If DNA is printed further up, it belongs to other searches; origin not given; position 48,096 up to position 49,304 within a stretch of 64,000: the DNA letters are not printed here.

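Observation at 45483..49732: Compact operon that could encode a complete non-phosphorylative oxidative sugar route ending in an RraA-like aldolase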

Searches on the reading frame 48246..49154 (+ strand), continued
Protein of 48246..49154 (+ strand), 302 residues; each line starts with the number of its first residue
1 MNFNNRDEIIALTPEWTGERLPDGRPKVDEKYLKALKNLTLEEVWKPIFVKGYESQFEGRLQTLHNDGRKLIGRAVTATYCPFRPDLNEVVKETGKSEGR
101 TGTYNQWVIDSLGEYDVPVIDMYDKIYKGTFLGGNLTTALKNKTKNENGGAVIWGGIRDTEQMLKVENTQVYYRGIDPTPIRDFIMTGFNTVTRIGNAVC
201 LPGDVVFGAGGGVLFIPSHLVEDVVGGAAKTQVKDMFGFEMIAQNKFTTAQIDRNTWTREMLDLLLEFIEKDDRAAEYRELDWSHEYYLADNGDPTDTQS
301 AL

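Call 26: search_solved_structures(query=A1, max_evalue=0.001, show_alignments=5)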
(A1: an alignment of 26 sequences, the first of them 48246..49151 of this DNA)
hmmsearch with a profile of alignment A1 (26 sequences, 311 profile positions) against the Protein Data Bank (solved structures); distinct sequences matched with E-value up to 0.001: 10.
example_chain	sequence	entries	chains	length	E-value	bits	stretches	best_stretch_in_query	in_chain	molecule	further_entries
5x15_A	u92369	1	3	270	2.4e-32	115.3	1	55-289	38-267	Putative transferase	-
5ir2_A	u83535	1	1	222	5e-18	68.2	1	125-253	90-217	Cellulase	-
3noj_A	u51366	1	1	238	3e-17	65.6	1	130-240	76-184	4-carboxy-4-hydroxy-2-oxoadipate aldolase/oxaloacetate decarboxylase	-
3k4i_A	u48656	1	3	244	8.7e-16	60.8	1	121-265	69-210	uncharacterized protein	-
3c8o_A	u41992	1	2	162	5.4e-13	51.7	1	131-240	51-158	Regulator of ribonuclease activity A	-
1j3l_A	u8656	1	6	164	5.7e-10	41.7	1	137-237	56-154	Demethylmenaquinone Methyltransferase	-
1vi4_A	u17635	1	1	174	1.2e-09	40.7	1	133-235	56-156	Regulator of ribonuclease activity A protein 1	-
1nxj_A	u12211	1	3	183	1.1e-08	37.5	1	137-236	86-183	Probable S-adenosylmethionine:2-demethylmenaquinone methyltransferase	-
2c5q_A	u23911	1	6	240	2.6e-06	29.7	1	153-264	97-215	RRAA-LIKE PROTEIN YER010C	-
2pcn_A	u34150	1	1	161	1.3e-05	27.5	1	131-235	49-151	S-adenosylmethionine:2-demethylmenaquinone methyltransferase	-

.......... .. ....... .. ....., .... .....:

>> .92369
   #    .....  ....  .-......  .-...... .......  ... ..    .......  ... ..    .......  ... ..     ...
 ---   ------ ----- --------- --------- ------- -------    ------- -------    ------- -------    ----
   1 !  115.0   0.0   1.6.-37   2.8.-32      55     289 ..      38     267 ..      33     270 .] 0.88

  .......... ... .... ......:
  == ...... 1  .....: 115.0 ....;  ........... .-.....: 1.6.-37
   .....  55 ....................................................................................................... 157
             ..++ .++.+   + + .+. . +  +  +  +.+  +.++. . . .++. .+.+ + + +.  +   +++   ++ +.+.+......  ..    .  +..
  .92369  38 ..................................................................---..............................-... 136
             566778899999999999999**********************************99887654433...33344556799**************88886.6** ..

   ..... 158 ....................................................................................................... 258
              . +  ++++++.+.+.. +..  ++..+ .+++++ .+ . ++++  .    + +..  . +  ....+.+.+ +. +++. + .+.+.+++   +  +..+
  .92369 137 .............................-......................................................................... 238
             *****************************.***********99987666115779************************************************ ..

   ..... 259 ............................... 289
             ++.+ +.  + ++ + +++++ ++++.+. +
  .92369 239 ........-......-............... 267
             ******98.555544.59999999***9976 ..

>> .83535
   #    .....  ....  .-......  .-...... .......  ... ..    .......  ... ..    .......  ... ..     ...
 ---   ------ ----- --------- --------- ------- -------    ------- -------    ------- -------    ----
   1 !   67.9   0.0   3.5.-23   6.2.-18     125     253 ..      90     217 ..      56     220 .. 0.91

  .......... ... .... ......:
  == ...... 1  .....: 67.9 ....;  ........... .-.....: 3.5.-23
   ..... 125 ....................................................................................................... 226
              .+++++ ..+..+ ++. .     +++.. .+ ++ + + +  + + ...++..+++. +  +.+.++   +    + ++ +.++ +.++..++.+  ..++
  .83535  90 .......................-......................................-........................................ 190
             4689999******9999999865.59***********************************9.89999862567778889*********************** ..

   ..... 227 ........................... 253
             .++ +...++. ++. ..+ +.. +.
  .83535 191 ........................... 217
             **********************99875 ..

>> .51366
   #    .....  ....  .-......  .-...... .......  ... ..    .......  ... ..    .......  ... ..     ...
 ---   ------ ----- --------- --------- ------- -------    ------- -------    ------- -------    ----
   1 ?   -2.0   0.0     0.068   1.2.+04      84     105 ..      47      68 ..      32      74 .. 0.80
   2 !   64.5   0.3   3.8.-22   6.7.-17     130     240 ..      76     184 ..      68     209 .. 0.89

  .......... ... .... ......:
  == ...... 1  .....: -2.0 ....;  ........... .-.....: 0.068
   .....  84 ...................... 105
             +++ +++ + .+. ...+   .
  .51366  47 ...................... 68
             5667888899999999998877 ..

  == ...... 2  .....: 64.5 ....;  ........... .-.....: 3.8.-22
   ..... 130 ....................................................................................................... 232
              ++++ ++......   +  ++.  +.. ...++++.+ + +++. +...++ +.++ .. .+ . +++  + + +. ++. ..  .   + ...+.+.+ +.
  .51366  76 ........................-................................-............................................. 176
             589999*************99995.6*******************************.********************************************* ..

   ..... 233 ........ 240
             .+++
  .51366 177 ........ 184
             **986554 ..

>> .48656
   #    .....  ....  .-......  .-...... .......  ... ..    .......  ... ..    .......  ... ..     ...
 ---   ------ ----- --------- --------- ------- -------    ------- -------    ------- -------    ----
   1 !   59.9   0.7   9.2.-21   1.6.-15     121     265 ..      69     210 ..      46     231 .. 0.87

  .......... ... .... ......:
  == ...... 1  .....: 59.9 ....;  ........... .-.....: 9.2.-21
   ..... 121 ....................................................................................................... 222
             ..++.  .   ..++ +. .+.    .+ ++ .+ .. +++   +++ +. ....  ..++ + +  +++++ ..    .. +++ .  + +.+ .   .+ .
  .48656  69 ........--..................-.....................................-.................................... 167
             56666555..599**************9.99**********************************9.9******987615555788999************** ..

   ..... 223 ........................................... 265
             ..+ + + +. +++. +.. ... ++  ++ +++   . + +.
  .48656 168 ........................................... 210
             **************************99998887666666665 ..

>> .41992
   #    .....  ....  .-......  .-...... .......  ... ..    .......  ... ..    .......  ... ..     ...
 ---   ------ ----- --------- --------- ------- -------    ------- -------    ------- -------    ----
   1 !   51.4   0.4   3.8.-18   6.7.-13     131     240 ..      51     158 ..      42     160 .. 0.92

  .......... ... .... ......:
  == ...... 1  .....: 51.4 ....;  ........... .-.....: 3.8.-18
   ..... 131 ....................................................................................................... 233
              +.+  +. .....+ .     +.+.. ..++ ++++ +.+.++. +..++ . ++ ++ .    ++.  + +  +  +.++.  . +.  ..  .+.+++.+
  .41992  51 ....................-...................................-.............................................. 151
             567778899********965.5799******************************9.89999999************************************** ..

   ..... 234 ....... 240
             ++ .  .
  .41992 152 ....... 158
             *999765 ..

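Call 33: find_related_loci(query=A2, collection=genome_contigs, flank=10000)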
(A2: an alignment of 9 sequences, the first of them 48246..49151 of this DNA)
Query A2 (302 aa) in genome_contigs; peptide patterns used: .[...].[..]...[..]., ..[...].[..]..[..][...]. (x = any residue, [..] = any of these).
600 stretches matched a pattern (row limit reached: there are more); 570 encode a relative of the query (tblastn E <= 1e-3); the best 80 are kept; 80 distinct loci.
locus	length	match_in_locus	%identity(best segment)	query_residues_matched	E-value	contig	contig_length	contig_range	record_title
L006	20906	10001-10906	90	1-302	0e+0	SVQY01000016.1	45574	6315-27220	MAG: Oscillospiraceae bacterium isolate SIG629 NODE_4492_length_45574_cov_1.934891, whole genome shotgun sequence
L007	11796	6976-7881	87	1-302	0e+0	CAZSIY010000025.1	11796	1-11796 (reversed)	MAG TPA_asm: uncultured Oscillospiraceae bacterium isolate SRP350583_co1_17 genome assembly, contig: NODE_9226_length_11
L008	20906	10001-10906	89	1-302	0e+0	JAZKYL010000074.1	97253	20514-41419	MAG: Eubacteriales bacterium isolate T1900045102_TC20190096.MAGScoT_cleanbin_000011 SGB_4764_k141_141239, whole genome s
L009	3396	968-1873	89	1-302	0e+0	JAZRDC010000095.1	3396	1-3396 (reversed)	MAG: Clostridia bacterium isolate T1900045507_YK20190201.MAGScoT_cleanbin_000003 SGB_7543_k141_2302987, whole genome sho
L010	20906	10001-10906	89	1-302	0e+0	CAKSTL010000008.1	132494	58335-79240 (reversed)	MAG: uncultured Clostridia bacterium isolate REFINED_METABAT215_TOP10_CONTIGS_1500_ASSEMBLY_K77_MERGED__Hadza_MoBio_hadz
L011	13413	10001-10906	89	1-302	0e+0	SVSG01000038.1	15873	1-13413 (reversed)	MAG: Oscillospiraceae bacterium isolate SIG663 NODE_64954_length_15873_cov_3.668932, whole genome shotgun sequence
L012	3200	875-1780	89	1-302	0e+0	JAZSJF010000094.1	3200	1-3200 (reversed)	MAG: Clostridia bacterium isolate T1900044565_TS20190031.MAGScoT_cleanbin_000056 SGB_403_k141_1076795, whole genome shot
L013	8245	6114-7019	88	1-302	0e+0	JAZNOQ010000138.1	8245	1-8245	MAG: Eubacteriales bacterium isolate T1900044841_TS20190307.MAGScoT_cleanbin_000064 SGB_2945_k141_1559527, whole genome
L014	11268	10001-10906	89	1-302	0e+0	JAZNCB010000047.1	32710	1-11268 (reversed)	MAG: Eubacteriales bacterium isolate T1900044737_TS20190203.MAGScoT_cleanbin_000054 SGB_2031_k141_2412015, whole genome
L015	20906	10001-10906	89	1-302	0e+0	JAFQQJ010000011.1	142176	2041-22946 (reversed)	MAG: Clostridia bacterium isolate RGIG2055 Goat_Colon-2__c159839, whole genome shotgun sequence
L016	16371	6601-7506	89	1-302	0e+0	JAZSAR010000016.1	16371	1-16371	MAG: Clostridia bacterium isolate T1900044934_TS20190400.MAGScoT_cleanbin_000020 SGB_3433_k141_331462, whole genome shot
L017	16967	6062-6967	89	1-302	0e+0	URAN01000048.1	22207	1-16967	uncultured Clostridiales bacterium isolate UMGS821 genome assembly, contig: NODE_1342_length_22207_cov_6.910708, whole g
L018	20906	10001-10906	89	1-302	0e+0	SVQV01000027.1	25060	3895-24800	MAG: Oscillospiraceae bacterium isolate SIG626 NODE_10088_length_25060_cov_1.583925, whole genome shotgun sequence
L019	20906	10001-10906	88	1-302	0e+0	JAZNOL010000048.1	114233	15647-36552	MAG: Clostridia bacterium isolate T1900044652_TS20190118.MAGScoT_cleanbin_000046 SGB_1437_k141_1871923, whole genome sho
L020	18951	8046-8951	87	1-302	0e+0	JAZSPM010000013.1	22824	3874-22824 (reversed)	MAG: Candidatus Ornithomonoglobus sp. isolate T1900044546_TS20190012.MAGScoT_cleanbin_000008 SGB_141_k141_96166, whole g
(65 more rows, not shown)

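Call 34: predict_structure(alignment_id=A1)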
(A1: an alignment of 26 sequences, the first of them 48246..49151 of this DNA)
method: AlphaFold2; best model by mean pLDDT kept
length: 302 residues; sequences in the alignment: 26
mean_pLDDT: 92.0   pTM: 0.87
mean pLDDT of the five models: 92.0, 91.7, 91.6, 90.5, 90.3
residues with pLDDT >= 90: 248; 70-90: 46; 50-70: 5; < 50: 3
segments of 3 or more residues with pLDDT < 50: 300-302
pLDDT, mean of each block of 10 residues (from residue 1): 86 97 96 93 91 95 95 97 91 92 93 97 88 95 94 96 95 91 87 96 97 97 92 92 93 88 96 91 91 71 35
secondary structure, 60 per line:
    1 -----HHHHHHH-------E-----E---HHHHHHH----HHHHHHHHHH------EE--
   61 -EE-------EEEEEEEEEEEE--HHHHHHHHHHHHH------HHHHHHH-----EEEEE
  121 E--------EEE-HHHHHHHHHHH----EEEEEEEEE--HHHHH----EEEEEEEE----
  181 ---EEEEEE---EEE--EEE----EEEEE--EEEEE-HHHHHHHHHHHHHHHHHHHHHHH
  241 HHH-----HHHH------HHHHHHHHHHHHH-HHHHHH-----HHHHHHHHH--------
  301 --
elements in order: H6-12 H30-36 H41-50 E71-82 H85-97 H104-110 E116-121 E130-132 H134-144 E149-157 H160-164 E169-176 E184-189 E193-195 E198-200 E205-209 E212-216 H218-243 H249-252 H259-271 H273-278 H284-292

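Call 38: fold_search(model_id=the predicted structure, library=pdb)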
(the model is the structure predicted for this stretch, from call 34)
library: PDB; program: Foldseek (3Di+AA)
matches with E <= 10: 298; with E <= 0.001: 26
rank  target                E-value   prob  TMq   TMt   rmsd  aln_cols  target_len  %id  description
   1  5ir2                  1.6e-14  1.00  0.60  0.80   4.3       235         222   23  Crystal structure of novel cellulases from microbes associated with the gut ecosystem (released 2016-03-23)
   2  3k4i_C                4.7e-13  1.00  0.58  0.80   4.7       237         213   19  CRYSTAL STRUCTURE OF uncharacterized protein PSPTO_3204 from Pseudomonas syringae pv. tomato str. DC3000 (released 2009-10-13)
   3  3k4i_B                8.1e-13  1.00  0.55  0.80   3.6       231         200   17  CRYSTAL STRUCTURE OF uncharacterized protein PSPTO_3204 from Pseudomonas syringae pv. tomato str. DC3000 (released 2009-10-13)
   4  5x15_C                8.6e-13  1.00  0.56  0.83   3.5       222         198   19  Crystal structure of Streptomyces coelicolor RraAS2, an unusual member of the RNase ES inhibitor RraA protein family (released 2017-05-17)
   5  3k4i_A                9.1e-13  1.00  0.57  0.83   3.4       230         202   20  CRYSTAL STRUCTURE OF uncharacterized protein PSPTO_3204 from Pseudomonas syringae pv. tomato str. DC3000 (released 2009-10-13)
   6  5x15_A                1.2e-12  1.00  0.55  0.81   4.1       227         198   18  Crystal structure of Streptomyces coelicolor RraAS2, an unusual member of the RNase ES inhibitor RraA protein family (released 2017-05-17)
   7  3noj                  3.6e-12  1.00  0.56  0.70   7.5       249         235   16  The structure of HMG/CHA aldolase from the protocatechuate degradation pathway of Pseudomonas putida (released 2010-09-15)
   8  2c5q_F                4.6e-12  1.00  0.53  0.68   4.9       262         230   18  Crystal structure of yeast YER010Cp (released 2005-11-14)
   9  5x15_B                5.5e-12  1.00  0.59  0.87   2.4       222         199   20  Crystal structure of Streptomyces coelicolor RraAS2, an unusual member of the RNase ES inhibitor RraA protein family (released 2017-05-17)
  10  2c5q_B                6.6e-12  1.00  0.54  0.68   4.2       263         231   18  Crystal structure of yeast YER010Cp (released 2005-11-14)
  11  2c5q_E                8.4e-12  1.00  0.54  0.67   5.2       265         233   17  Crystal structure of yeast YER010Cp (released 2005-11-14)
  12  2c5q_A                1.1e-11  1.00  0.53  0.68   5.1       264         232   16  Crystal structure of yeast YER010Cp (released 2005-11-14)
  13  1vi4                  5.0e-10  1.00  0.38  0.66   5.3       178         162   20  Crystal structure of Regulator of ribonuclease activity A protein 1 (released 2003-12-30)
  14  2yjv_D                6.7e-10  1.00  0.38  0.71   4.5       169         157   13  Crystal structure of E. coli regulator of ribonuclease activity A (RraA) bound to fragment of DEAD-box protein RhlB (released 2012-06-06)
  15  1j3l_A                1.1e-09  1.00  0.38  0.68   4.3       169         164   17  Structure of the RNA-processing inhibitor RraA from Thermus thermophilis (released 2004-02-17)
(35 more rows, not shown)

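Call 58: find_encoding_contigs(protein=window:48246-49154:+, flank=10000, max_places=4)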
Protein window:48246-49154:+ (302 aa): no gene with exactly this product is on record in the collection.

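Call 84: find_related_loci(query=A4, collection=metagenome_contigs, flank=8000)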
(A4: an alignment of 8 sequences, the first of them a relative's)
Query A4 (313 aa) in metagenome_contigs; peptide patterns used: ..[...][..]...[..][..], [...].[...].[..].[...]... (x = any residue, [..] = any of these).
600 stretches matched a pattern (row limit reached: there are more); 356 encode a relative of the query (tblastn E <= 1e-3); the best 80 are kept; 80 distinct loci.
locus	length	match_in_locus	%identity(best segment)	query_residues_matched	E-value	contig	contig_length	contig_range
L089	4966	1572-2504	72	1-312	3e-154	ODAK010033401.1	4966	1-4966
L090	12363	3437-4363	67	3-312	4e-146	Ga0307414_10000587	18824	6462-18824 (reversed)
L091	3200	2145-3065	68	1-308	5e-149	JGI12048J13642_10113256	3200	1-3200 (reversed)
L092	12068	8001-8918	67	3-308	3e-141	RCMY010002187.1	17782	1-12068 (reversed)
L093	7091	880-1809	64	1-312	1e-137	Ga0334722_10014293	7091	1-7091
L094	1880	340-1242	67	11-312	5e-147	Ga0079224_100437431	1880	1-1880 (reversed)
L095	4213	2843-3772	64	1-312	2e-138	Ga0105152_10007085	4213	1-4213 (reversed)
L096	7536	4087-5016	65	1-312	2e-135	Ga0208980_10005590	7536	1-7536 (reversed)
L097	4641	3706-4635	64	1-312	8e-137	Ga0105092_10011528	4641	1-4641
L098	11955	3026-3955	63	1-312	4e-133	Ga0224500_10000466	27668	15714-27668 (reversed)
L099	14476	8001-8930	62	1-312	1e-132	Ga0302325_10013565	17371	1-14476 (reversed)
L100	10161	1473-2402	63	1-312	3e-132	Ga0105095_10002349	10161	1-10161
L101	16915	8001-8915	64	7-312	2e-132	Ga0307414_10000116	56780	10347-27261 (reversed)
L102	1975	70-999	62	1-312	2e-141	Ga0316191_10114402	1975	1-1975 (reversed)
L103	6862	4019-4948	62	1-312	3e-132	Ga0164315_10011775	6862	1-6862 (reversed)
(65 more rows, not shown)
